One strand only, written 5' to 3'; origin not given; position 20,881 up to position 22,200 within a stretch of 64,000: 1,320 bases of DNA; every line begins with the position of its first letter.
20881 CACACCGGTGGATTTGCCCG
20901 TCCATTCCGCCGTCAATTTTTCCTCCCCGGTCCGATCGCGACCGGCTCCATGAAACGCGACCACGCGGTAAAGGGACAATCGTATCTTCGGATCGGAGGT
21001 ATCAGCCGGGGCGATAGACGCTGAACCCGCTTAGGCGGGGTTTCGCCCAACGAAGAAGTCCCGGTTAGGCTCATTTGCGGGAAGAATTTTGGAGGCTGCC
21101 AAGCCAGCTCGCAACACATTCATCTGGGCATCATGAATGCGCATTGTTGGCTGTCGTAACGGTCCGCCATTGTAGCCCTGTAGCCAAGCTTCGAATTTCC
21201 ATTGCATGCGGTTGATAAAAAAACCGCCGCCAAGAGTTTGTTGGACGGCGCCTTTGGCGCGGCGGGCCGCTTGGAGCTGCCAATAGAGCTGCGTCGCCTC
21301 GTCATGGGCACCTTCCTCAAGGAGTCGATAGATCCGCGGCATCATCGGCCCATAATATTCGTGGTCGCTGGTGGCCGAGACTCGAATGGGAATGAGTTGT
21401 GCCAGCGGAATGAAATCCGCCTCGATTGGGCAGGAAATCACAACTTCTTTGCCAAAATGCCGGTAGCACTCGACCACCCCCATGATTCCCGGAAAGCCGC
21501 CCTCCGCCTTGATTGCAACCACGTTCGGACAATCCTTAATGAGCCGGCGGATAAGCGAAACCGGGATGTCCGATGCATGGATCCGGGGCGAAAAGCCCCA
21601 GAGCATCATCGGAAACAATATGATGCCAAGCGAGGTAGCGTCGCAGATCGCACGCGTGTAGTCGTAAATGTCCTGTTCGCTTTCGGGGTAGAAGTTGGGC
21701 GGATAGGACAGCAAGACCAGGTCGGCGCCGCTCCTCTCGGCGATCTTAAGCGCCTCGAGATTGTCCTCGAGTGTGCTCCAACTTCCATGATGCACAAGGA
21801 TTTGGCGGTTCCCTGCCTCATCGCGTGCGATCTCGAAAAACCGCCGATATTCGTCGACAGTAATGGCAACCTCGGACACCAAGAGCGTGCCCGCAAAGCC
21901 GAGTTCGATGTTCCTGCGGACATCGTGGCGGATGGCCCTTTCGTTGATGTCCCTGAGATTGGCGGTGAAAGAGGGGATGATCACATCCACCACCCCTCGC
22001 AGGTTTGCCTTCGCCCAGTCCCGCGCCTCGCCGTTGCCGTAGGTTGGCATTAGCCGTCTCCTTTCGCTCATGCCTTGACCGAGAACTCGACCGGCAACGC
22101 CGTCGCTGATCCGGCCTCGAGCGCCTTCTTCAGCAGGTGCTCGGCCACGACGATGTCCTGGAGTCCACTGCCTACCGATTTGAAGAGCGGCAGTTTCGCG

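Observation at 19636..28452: LysR-centred divergent cluster mixing aromatic ring-cleavage genes with OCD and DHDPS-family genes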

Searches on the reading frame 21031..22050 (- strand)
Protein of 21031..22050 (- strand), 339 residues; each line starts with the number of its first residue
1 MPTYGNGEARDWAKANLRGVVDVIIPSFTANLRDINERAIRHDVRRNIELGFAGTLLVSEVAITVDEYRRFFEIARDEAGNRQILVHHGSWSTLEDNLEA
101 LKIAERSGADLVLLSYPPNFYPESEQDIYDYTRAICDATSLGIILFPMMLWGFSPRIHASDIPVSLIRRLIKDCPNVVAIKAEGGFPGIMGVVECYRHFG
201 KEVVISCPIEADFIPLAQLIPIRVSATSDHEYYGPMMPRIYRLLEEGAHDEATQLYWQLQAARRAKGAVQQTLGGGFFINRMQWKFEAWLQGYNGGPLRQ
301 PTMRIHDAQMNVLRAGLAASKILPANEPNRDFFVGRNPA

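Call 40: search_dna_similar(query=window:21031-22050:-, collection=plasmids, mode=protein, max_rows=25, max_evalue=1e-40)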
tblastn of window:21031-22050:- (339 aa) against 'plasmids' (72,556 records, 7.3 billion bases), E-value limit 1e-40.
Records with a match: 26; places in all: 28; records where one place covers at least 80% of the query: 26.
Best place of each record, by identity: 60-80% 11; <60% 15.
By first word of the organism name: Roseomonas 8; Bradyrhizobium 7; Novosphingobium 3; Variovorax 3; Rhodococcus 1; Burkholderia 1; Paraburkholderia 1; Corynebacterium 1; Streptomyces 1.
By predicted mobility (MOB-suite, as given by PLSDB): non-mobilizable 17; conjugative 6; mobilizable 3.
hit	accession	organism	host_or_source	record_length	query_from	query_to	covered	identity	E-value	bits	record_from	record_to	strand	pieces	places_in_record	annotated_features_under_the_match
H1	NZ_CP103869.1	Novosphingobium humi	pure culture,soil biofilm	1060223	1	339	100%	65.2%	8e-148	467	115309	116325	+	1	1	none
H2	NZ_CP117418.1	Novosphingobium humi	Single cell,Soil from military shooting ...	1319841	1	339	100%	65.2%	9e-148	467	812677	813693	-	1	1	none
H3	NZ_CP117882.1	Novosphingobium sp. KACC 22771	Single cell,soil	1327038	1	339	100%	64.6%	2e-147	466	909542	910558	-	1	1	none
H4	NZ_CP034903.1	Roseomonas mucosa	Homo sapiens,tissue sample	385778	1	338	100%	62.7%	8e-146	461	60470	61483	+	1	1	dihydrodipicolinate synthase family protein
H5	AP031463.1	Roseomonas mucosa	Homo sapiens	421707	1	338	100%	62.7%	8e-146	461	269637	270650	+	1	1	hypothetical protein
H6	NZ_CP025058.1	Roseomonas mucosa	Homo sapiens,Clinical, healthy, human ...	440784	1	338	100%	62.7%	8e-146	461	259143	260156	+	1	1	dihydrodipicolinate synthase family protein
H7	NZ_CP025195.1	Roseomonas mucosa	Homo sapiens,clinical, human skin, ...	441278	1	338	100%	62.7%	8e-146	461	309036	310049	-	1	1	dihydrodipicolinate synthase family protein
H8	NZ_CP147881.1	Roseomonas mucosa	cell culture,Styx glacier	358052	1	338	100%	62.7%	1e-145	461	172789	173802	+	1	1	dihydrodipicolinate synthase family protein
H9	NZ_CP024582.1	Roseomonas sp. FDAARGOS_362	Homo sapiens,peripheral Blood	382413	1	338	100%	62.7%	1e-145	461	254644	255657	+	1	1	dihydrodipicolinate synthase family protein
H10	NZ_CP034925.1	Roseomonas mucosa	Homo sapiens,tissue sample,Clinical, ...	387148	1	338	100%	62.7%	1e-145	461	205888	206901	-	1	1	dihydrodipicolinate synthase family protein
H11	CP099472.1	Roseomonas mucosa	Human skin,single cell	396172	1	338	100%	62.7%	1e-145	461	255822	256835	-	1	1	dihydrodipicolinate synthase family protein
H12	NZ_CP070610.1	Rhodococcus koreensis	cell culture,rhizosphere of apple ...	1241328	1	339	100%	59.6%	2e-139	443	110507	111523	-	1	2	record has no annotation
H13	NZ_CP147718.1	Bradyrhizobium sp. 2S1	-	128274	1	339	100%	54.6%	7e-128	410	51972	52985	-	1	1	dihydrodipicolinate synthase family protein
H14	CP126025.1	Bradyrhizobium japonicum USDA 135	Glycine max,soybean,root nodule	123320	3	339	99%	53.4%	4e-125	402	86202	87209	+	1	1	dihydrodipicolinate synthase family protein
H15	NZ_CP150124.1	Bradyrhizobium ottawaense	-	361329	3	339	99%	53.4%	4e-125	402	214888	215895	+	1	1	dihydrodipicolinate synthase family protein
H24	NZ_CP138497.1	Variovorax boronicumulans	Legume root,PacBio whole genome assembly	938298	1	339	100%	48.5%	5e-106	347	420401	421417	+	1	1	dihydrodipicolinate synthase family protein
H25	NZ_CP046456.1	Corynebacterium occultum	pure culture,soil from a small paddock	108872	4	336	98%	46.4%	6e-87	292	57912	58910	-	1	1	dihydrodipicolinate synthase family protein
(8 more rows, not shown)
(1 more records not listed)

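Call 41: get_annotated_region(hit=H4, flank=10000)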
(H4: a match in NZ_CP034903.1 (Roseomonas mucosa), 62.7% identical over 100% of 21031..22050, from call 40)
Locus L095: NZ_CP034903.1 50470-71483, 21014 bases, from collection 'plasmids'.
description: Roseomonas mucosa strain AD3 plasmid p1-AD3, complete sequence
organism: Roseomonas mucosa (NCBI taxid 207340)
taxonomy: Bacteria; Pseudomonadota; Alphaproteobacteria; Rhodospirillales; Acetobacteraceae; Roseomonas; Roseomonas mucosa
host: -; source: Homo sapiens,tissue sample; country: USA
typing (MOB-suite, as given by PLSDB): non-mobilizable
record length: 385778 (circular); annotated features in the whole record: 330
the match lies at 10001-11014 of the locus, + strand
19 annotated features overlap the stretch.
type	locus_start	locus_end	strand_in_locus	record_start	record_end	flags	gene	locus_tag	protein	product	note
CDS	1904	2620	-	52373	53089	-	-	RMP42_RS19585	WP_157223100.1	transporter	-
CDS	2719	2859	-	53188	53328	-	-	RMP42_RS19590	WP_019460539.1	hypothetical protein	-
CDS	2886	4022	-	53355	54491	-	-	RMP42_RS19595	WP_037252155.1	FAD-dependent oxidoreductase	-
CDS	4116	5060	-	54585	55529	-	-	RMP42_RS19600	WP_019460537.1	VOC family protein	-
CDS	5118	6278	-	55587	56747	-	-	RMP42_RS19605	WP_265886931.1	prolyl oligopeptidase family serine peptidase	GO:0006508 - proteolysis [Evidence IEA]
CDS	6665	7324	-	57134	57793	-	-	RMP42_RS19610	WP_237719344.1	FCD domain-containing protein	-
CDS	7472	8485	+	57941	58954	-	-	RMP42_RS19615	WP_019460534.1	ornithine cyclodeaminase family protein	-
CDS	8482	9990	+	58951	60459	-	-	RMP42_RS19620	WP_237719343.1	NAD-dependent succinate-semialdehyde dehydrogenase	-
CDS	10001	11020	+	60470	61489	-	-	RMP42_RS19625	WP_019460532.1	dihydrodipicolinate synthase family protein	GO:0009436 - glyoxylate catabolic process [Evidence IEA]; GO:0071704 - organic substance metabolic process [Evidence ...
CDS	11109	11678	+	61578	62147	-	-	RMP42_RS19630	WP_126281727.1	hypothetical protein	-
CDS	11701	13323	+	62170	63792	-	-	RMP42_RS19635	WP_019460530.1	FAD-binding oxidoreductase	-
CDS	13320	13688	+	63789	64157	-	-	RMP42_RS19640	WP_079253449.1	cytochrome c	-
CDS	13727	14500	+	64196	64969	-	-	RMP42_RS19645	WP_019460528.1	SDR family oxidoreductase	-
CDS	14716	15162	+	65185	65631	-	-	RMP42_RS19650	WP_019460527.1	pseudoazurin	-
CDS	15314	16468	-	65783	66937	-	-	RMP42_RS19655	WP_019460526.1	acyl-CoA dehydrogenase family protein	-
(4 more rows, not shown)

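Call 42: get_annotated_region(hit=H1, flank=10000)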
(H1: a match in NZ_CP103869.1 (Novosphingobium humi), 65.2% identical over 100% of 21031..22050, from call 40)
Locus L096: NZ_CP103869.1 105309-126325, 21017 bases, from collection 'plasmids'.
description: Novosphingobium humi strain G5 plasmid unnamed1, complete sequence
organism: Novosphingobium humi (NCBI taxid 2282397)
taxonomy: Bacteria; Pseudomonadota; Alphaproteobacteria; Sphingomonadales; Sphingomonadaceae; Novosphingobium; Novosphingobium humi
host: -; source: pure culture,soil biofilm; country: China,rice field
typing (MOB-suite, as given by PLSDB): non-mobilizable
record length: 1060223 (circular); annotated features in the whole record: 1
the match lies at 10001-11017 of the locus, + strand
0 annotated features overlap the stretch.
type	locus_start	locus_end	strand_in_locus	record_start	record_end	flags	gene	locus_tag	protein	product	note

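Call 44: find_related_loci(query=A2, collection=metagenome_contigs, flank=10000)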
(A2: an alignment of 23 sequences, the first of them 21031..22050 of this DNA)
Query A2 (339 aa) in metagenome_contigs; peptide patterns used: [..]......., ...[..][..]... (x = any residue, [..] = any of these).
351 stretches matched a pattern; 163 encode a relative of the query (tblastn E <= 1e-3); the best 80 are kept; 80 distinct loci.
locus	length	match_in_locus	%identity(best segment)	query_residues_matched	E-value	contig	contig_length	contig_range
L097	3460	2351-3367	86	1-339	0e+0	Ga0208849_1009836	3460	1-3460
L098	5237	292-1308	82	1-339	0e+0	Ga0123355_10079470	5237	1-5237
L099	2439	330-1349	76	3-339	0e+0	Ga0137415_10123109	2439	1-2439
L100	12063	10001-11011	70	3-339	6e-168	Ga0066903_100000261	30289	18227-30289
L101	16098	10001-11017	69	1-339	2e-167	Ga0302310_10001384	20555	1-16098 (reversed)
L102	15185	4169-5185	69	1-339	2e-167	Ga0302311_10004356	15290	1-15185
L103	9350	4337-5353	69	1-339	7e-167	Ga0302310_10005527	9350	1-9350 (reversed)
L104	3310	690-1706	70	1-339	4e-175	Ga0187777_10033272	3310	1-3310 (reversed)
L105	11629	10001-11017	82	1-339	0e+0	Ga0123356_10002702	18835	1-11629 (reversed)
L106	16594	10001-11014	68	1-338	9e-165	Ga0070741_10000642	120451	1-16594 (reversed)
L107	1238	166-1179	69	1-338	0e+0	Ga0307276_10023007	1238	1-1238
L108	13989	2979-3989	69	1-337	2e-163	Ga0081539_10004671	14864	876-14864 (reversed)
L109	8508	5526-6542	68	1-339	4e-163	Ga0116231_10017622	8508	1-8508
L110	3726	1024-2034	69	1-337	1e-169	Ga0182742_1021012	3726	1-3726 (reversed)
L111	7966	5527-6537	68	1-337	2e-162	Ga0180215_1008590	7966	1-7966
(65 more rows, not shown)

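Call 55: get_annotated_region(hit=H14, flank=9000)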
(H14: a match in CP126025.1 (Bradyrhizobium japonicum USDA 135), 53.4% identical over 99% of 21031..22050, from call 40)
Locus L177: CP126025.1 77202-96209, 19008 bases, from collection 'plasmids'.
description: Bradyrhizobium japonicum USDA 135 plasmid pUSD135-3, complete sequence
organism: Bradyrhizobium japonicum USDA 135 (NCBI taxid 1038863)
taxonomy: Bacteria; Pseudomonadota; Alphaproteobacteria; Hyphomicrobiales; Nitrobacteraceae; Bradyrhizobium; Bradyrhizobium japonicum; Bradyrhizobium japonicum USDA 135
host: -; source: Glycine max,soybean,root nodule; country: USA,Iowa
typing (MOB-suite, as given by PLSDB): non-mobilizable; replicon rep_cluster_506
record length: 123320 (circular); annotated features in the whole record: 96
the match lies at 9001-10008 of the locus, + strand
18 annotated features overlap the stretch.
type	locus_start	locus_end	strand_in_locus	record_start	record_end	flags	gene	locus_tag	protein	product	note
CDS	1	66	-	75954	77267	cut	-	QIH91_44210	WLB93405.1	selenocysteine synthase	-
CDS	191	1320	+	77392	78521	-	-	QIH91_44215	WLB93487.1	IS3-like element ISRj2 family transposase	-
CDS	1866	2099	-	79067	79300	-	-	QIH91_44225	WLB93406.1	hypothetical protein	-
CDS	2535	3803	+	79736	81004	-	-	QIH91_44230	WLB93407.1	IS256 family transposase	-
CDS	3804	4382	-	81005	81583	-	-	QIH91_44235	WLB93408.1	hypothetical protein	-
CDS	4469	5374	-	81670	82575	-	-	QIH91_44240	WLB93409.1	LysR family transcriptional regulator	-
CDS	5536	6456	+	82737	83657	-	-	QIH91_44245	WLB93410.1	VOC family protein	-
CDS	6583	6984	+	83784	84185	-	-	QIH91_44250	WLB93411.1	Rieske 2Fe-2S domain-containing protein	-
CDS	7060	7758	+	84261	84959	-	-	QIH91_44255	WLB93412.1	FCD domain-containing protein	-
CDS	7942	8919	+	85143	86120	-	-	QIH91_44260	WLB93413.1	ornithine cyclodeaminase family protein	-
CDS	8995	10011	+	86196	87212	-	-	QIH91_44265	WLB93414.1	dihydrodipicolinate synthase family protein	-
CDS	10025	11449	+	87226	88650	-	-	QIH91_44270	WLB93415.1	NAD-dependent succinate-semialdehyde dehydrogenase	-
CDS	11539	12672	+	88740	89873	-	-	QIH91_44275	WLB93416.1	FAD-dependent oxidoreductase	-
CDS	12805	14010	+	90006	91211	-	-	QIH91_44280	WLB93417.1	MFS transporter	-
CDS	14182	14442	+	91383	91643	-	-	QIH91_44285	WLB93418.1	transcriptional regulator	-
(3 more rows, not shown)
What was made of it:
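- Bradyrhizobium japonicum USDA 135: an island between IS copies, LysR | VOC-(small Rieske)-FCD-OCD-DHDPS-SSADH-FAD monooxygenase-MFS (call 55).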

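Call 56: get_annotated_region(hit=H24, flank=9000)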
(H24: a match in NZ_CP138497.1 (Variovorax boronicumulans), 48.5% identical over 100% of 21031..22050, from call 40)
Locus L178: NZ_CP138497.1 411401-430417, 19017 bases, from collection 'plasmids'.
description: Variovorax boronicumulans strain EBFNA2 plasmid unnamed, complete sequence
organism: Variovorax boronicumulans (NCBI taxid 436515)
taxonomy: Bacteria; Pseudomonadota; Betaproteobacteria; Burkholderiales; Comamonadaceae; Variovorax; Variovorax boronicumulans
host: -; source: Legume root,PacBio whole genome assembly; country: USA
typing (MOB-suite, as given by PLSDB): non-mobilizable; mating-pair formation MPF_T
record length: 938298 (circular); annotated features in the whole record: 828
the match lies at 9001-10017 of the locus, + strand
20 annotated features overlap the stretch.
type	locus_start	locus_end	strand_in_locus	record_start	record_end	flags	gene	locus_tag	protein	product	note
CDS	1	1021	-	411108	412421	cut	-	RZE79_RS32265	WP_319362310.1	aminotransferase class V-fold PLP-dependent enzyme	-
CDS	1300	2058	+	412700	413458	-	-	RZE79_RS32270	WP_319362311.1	PAS domain-containing protein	-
CDS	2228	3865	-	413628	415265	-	-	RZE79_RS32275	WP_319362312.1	hypothetical protein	-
CDS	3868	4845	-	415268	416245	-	-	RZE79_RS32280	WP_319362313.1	tripartite tricarboxylate transporter substrate binding protein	-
CDS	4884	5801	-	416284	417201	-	-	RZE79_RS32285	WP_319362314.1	NAD(P)/FAD-dependent oxidoreductase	-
CDS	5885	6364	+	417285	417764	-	-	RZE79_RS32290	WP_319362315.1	SMC-Scp complex subunit ScpB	GO:0051304 - chromosome separation [Evidence IEA]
CDS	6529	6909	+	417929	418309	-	-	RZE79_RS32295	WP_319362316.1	hypothetical protein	-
CDS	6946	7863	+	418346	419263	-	-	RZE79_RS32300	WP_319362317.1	LysR family transcriptional regulator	-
CDS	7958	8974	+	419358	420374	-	-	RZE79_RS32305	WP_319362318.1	ornithine cyclodeaminase family protein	-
CDS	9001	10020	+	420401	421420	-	-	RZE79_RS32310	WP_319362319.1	dihydrodipicolinate synthase family protein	GO:0009436 - glyoxylate catabolic process [Evidence IEA]; GO:0071704 - organic substance metabolic process [Evidence ...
CDS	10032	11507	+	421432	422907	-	-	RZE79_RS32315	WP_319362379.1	NAD-dependent succinate-semialdehyde dehydrogenase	-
CDS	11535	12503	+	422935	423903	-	-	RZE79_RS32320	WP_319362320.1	tripartite tricarboxylate transporter substrate binding protein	-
CDS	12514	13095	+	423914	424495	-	-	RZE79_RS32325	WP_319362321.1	cupin domain-containing protein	-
CDS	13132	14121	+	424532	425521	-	-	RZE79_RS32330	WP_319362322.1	fumarylacetoacetate hydrolase family protein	-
CDS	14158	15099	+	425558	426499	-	-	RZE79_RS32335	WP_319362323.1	NAD-dependent epimerase/dehydratase family protein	-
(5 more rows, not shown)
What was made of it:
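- Roseomonas (call 41) and Variovorax (call 56).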
